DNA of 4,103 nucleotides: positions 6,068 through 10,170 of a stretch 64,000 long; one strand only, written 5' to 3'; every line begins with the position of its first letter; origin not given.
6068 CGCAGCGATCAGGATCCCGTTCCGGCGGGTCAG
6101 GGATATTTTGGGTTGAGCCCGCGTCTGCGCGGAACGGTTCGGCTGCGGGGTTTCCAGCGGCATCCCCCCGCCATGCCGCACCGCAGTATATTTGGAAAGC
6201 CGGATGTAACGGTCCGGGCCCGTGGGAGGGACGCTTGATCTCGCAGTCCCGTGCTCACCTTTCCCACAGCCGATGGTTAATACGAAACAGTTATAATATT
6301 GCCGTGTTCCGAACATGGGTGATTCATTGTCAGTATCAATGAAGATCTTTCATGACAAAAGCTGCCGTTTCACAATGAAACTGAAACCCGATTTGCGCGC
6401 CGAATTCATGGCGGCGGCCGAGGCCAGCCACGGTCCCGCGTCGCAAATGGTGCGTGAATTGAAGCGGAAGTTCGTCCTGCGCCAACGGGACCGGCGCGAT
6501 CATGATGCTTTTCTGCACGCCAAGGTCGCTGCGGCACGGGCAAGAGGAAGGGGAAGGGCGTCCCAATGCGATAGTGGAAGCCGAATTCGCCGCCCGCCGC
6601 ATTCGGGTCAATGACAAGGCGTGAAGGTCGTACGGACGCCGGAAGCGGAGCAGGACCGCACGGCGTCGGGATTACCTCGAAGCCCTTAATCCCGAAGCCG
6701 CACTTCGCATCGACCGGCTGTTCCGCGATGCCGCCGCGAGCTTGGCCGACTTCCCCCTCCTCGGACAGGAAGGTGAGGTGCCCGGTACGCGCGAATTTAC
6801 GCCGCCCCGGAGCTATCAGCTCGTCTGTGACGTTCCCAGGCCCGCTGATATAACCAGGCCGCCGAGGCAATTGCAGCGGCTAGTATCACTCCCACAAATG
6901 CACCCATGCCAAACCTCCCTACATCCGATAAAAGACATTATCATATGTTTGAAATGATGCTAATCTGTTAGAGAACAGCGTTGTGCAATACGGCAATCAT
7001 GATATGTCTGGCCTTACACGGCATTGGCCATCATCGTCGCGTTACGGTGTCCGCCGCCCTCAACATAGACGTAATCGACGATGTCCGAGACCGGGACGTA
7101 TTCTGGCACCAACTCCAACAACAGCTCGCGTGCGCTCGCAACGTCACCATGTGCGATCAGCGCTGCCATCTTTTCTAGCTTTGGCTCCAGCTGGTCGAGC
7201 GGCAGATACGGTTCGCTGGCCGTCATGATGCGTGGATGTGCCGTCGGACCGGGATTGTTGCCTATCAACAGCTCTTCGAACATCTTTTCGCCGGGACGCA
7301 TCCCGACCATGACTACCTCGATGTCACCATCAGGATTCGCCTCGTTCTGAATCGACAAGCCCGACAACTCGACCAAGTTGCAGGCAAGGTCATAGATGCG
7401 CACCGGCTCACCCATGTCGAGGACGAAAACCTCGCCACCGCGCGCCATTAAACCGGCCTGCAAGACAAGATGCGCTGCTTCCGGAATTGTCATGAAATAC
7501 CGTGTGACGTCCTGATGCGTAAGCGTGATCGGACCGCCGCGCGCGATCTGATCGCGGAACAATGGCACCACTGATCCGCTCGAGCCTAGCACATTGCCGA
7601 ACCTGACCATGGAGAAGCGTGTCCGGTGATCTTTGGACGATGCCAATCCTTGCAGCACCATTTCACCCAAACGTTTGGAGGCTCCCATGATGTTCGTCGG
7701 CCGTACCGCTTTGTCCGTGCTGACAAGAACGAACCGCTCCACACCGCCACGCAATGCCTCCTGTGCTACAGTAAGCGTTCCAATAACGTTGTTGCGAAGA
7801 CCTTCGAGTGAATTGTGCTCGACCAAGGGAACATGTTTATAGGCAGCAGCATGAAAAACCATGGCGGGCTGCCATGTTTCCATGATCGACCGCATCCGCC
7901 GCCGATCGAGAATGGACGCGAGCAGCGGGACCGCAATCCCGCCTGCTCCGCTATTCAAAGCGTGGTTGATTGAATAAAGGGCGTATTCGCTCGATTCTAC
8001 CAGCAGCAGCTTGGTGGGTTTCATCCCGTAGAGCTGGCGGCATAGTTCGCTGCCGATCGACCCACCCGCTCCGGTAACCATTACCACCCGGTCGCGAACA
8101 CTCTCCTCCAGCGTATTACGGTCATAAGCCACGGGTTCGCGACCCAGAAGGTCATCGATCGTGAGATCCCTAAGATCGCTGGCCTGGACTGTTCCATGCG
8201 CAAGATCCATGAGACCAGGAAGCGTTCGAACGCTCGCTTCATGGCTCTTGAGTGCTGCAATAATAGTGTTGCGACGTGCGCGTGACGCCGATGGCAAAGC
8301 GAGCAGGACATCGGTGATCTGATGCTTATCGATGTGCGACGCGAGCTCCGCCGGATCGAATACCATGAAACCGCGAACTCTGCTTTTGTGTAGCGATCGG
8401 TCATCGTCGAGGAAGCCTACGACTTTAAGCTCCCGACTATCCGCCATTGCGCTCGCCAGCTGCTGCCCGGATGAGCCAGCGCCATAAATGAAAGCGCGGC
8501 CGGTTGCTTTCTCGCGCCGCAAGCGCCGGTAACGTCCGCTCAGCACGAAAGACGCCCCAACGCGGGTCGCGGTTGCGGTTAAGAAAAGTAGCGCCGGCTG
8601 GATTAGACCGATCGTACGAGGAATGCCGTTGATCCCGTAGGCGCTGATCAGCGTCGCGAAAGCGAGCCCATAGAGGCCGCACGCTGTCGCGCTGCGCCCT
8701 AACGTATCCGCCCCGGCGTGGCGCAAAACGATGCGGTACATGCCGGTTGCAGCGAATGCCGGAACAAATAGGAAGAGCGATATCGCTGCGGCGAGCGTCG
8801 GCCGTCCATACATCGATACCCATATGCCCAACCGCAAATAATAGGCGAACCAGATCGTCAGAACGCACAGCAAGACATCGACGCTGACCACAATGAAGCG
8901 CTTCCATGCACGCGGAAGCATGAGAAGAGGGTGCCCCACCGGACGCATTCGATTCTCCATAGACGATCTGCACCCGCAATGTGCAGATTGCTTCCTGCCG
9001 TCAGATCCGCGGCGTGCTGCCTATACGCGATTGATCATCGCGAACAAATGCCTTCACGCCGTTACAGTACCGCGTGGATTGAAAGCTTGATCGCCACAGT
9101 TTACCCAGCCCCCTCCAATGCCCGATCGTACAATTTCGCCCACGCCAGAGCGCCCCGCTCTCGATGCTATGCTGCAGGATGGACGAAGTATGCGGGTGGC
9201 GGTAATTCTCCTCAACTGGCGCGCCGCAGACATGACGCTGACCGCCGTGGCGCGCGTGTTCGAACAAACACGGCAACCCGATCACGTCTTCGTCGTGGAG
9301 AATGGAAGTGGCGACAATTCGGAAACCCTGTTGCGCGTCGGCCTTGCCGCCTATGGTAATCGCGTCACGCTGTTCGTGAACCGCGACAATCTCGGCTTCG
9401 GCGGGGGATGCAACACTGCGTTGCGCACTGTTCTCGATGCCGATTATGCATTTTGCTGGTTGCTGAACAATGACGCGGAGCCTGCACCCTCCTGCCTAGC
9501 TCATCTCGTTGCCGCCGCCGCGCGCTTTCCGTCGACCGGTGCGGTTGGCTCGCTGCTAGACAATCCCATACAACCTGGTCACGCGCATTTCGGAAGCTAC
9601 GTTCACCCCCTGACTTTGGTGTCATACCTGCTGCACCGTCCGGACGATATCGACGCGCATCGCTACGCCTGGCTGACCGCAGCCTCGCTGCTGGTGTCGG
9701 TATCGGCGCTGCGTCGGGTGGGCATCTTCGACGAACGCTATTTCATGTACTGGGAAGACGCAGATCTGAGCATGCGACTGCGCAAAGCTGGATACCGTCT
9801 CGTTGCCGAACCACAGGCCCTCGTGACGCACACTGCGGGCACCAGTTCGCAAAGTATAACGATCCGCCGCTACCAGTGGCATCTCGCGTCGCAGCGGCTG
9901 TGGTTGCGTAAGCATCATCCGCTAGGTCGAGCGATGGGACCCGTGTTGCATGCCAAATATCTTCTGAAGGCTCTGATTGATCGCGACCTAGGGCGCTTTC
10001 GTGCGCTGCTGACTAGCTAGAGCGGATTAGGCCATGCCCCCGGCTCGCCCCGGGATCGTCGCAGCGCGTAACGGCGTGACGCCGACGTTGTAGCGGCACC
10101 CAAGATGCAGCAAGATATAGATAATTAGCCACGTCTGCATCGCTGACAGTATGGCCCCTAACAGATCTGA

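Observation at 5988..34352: A 28-kb surface-glycan island bracketed by a ~230-bp direct repeat: potentially excisable cassette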

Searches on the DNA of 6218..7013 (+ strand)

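Call 36: search_dna_similar(query=window:6218-7013:+, collection=plasmids, mode=distant, max_rows=15)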
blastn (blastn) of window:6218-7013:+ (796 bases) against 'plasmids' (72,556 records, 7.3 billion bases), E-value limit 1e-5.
Records with a match: 41; places in all: 42; records where one place covers at least 80% of the query: 0.
Best place of each record, by identity: 60-80% 41.
By first word of the organism name: Aeromonas 6; uncultured 5; Novosphingobium 3; Cupriavidus 3; Achromobacter 3; Pseudomonas 3; Alicycliphilus 2; Acidovorax 2; Escherichia 2; Pandoraea 2; and 10 more.
By predicted mobility (MOB-suite, as given by PLSDB): conjugative 22; non-mobilizable 12; mobilizable 7.
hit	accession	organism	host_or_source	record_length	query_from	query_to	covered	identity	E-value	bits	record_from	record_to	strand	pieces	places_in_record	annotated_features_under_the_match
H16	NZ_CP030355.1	Novosphingobium sp. P6W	cell culture,podzolic fallow soil ...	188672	135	616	61%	75.5%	2e-89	337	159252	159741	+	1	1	hypothetical protein | type II toxin-antitoxin system RelE/ParE family toxin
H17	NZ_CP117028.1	Sphingomonas hankookensis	Pure isolate,Tap water (bathroom)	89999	134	616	61%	68.9%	7e-39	169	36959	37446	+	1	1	antitoxin of toxin-antitoxin stability system | type II toxin-antitoxin system RelE/ParE family toxin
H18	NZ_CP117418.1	Novosphingobium humi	Single cell,Soil from military shooting ...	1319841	141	616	60%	68.0%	3e-38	168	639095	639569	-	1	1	none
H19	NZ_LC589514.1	Citrobacter freundii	-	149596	133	600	59%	67.4%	4e-29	136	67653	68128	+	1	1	antitoxin of toxin-antitoxin stability system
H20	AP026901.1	Novosphingobium sp. MBES04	-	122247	141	600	58%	68.5%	2e-34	154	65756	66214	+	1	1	prevent host death protein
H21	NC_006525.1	Cupriavidus metallidurans CH34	-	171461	133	600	59%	66.9%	2e-26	127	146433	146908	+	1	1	hypothetical protein | type II toxin-antitoxin system mRNA interferase toxin, RelE/StbE ...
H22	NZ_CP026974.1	Achromobacter insolitus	Homo sapiens,endotracheal aspirate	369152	133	600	59%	66.9%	2e-26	127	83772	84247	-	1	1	hypothetical protein | type II toxin-antitoxin system mRNA interferase toxin, RelE/StbE ...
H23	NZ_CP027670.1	Simplicispira suum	cell culture,Dust collector of pigpen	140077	133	600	59%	66.9%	2e-26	127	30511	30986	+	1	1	hypothetical protein | type II toxin-antitoxin system mRNA interferase toxin, RelE/StbE ...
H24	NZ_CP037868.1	Hydrogenophaga pseudoflava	pure culture,mud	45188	133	600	59%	66.9%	2e-26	127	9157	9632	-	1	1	hypothetical protein | type II toxin-antitoxin system mRNA interferase toxin, RelE/StbE ...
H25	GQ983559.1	uncultured bacterium pAKD4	-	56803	133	600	59%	66.9%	2e-26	127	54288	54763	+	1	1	hypothetical protein | relE: RelE addiction module toxin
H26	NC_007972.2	Cupriavidus metallidurans CH34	-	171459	133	600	59%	66.9%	2e-26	127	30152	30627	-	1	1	hypothetical protein | type II toxin-antitoxin system mRNA interferase toxin, RelE/StbE ...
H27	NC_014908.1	Alicycliphilus denitrificans BC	-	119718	133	600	59%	66.9%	2e-26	127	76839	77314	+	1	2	hypothetical protein | type II toxin-antitoxin system mRNA interferase toxin, RelE/StbE ...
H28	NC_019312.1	Delftia sp. KV29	WWTP effluents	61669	133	600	59%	66.9%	2e-26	127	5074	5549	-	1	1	hypothetical protein | type II toxin-antitoxin system mRNA interferase toxin, RelE/StbE ...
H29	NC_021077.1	Comamonas sp. 7D-2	contaminated soil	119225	133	600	59%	66.9%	2e-26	127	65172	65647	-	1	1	hypothetical protein | type II toxin-antitoxin system mRNA interferase toxin, RelE/StbE ...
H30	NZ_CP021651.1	Acidovorax sp. T1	-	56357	133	600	59%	66.9%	2e-26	127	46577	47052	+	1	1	hypothetical protein | type II toxin-antitoxin system mRNA interferase toxin, RelE/StbE ...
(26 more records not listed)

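Call 38: get_annotated_region(hit=H16, flank=4000)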
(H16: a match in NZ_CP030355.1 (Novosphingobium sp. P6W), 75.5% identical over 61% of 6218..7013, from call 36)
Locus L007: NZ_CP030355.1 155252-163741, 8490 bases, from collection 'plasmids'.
description: Novosphingobium sp. P6W plasmid pP6W2, complete sequence
organism: Novosphingobium sp. P6W (NCBI taxid 1609758)
taxonomy: Bacteria; Pseudomonadota; Alphaproteobacteria; Sphingomonadales; Sphingomonadaceae; Novosphingobium; Novosphingobium sp. P6W
host: -; source: cell culture,podzolic fallow soil sampled from the ARRIAM experimental field; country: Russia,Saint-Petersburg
typing (MOB-suite, as given by PLSDB): mobilizable; relaxase MOBF
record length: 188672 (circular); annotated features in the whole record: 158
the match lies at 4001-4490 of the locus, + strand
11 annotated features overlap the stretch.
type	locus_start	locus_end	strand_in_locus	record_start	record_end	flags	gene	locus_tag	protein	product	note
CDS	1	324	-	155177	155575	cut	-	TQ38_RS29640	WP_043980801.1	type II toxin-antitoxin system VapC family toxin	-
CDS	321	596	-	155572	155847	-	-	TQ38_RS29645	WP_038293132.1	AbrB/MazE/SpoVT family DNA-binding domain-containing protein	-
CDS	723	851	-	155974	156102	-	-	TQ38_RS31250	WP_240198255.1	BrnA antitoxin family protein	-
CDS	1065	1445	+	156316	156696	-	-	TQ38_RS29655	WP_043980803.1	helix-turn-helix domain-containing protein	-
CDS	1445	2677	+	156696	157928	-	-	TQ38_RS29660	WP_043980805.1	HipA domain-containing protein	-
CDS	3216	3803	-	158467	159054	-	-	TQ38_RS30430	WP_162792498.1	hypothetical protein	-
CDS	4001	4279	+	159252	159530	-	-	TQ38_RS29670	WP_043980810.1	hypothetical protein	-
CDS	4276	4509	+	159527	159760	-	-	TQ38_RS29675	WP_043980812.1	type II toxin-antitoxin system RelE/ParE family toxin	GO:0030541 - plasmid partitioning [Evidence IEA]; GO:0051290 - protein heterotetramerization [Evidence IEA]; GO:0009432 ...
CDS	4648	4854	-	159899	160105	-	-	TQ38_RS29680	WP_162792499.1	YcxB family protein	-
CDS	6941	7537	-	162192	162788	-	-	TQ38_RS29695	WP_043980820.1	recombinase family protein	GO:0006310 - DNA recombination [Evidence IEA]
CDS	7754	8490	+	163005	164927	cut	-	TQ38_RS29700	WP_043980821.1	hypothetical protein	-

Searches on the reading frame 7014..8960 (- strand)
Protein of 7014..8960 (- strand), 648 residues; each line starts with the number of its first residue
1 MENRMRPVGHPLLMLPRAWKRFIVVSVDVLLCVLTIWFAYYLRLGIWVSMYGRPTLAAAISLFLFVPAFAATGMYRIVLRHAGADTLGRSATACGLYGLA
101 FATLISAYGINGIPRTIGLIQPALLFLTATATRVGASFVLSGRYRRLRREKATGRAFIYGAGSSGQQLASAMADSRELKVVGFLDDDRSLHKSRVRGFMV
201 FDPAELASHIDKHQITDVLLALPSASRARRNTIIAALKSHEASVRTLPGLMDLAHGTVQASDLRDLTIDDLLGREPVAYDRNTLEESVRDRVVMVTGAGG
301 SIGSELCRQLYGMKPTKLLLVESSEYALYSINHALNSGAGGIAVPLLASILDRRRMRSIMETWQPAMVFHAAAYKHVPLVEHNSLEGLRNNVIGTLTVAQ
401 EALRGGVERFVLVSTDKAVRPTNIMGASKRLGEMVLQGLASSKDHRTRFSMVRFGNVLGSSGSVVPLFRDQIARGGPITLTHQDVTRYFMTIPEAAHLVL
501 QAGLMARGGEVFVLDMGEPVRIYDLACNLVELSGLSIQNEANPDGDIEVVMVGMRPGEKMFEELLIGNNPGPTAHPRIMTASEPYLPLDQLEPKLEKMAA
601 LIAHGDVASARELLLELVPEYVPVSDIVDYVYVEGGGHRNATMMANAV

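Call 7: search_protein_families(library=pfam, proteins=[window:7014-8960:-], max_evalue=0.01)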
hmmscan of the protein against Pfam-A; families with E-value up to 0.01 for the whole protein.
window:7014-8960:- (648 aa): 7 families
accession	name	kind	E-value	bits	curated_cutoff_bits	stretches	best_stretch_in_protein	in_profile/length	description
PF02719.21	Polysacc_synt_2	-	2.7e-114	381.7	20.2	1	293-582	1-292/293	Polysaccharide biosynthesis protein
PF01370.27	Epimerase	-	1.7e-18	67.4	20.9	1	293-505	1-227/240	NAD dependent epimerase/dehydratase family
PF04321.23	RmlD_sub_bind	-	4.7e-11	42.7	27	1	293-462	3-156/287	RmlD substrate binding domain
PF16363.11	GDP_Man_Dehyd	-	1.2e-09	38.5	27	1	294-416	1-130/332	GDP-mannose 4,6 dehydratase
PF13727.12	CoA_binding_3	-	1.8e-06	28.5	25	1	126-248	52-175/175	CoA-binding domain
PF01073.25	3Beta_HSD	-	7.4e-05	22.3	22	1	294-421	1-122/280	3-beta hydroxysteroid dehydrogenase/isomerase family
PF17836.7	PglD_N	-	0.0034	18.3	23.4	1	157-221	3-64/78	PglD N-terminal domain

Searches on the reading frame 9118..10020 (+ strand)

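Call 7: search_protein_families(library=pfam, proteins=[window:9118-10020:+], max_evalue=0.01)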
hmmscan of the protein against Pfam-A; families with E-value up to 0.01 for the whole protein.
window:9118-10020:+ (300 aa): 3 families
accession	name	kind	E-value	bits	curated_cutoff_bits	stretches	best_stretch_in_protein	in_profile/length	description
PF00535.33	Glycos_transf_2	-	3e-13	50.5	23.3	1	33-156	6-125/168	Glycosyl transferase family 2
PF13641.12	Glyco_tranf_2_3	-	4.5e-11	43.6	27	1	26-254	2-227/230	Glycosyltransferase like family 2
PF13632.12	Glyco_trans_2_3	-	1.3e-07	32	27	1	168-266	54-157/198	Glycosyl transferase family group 2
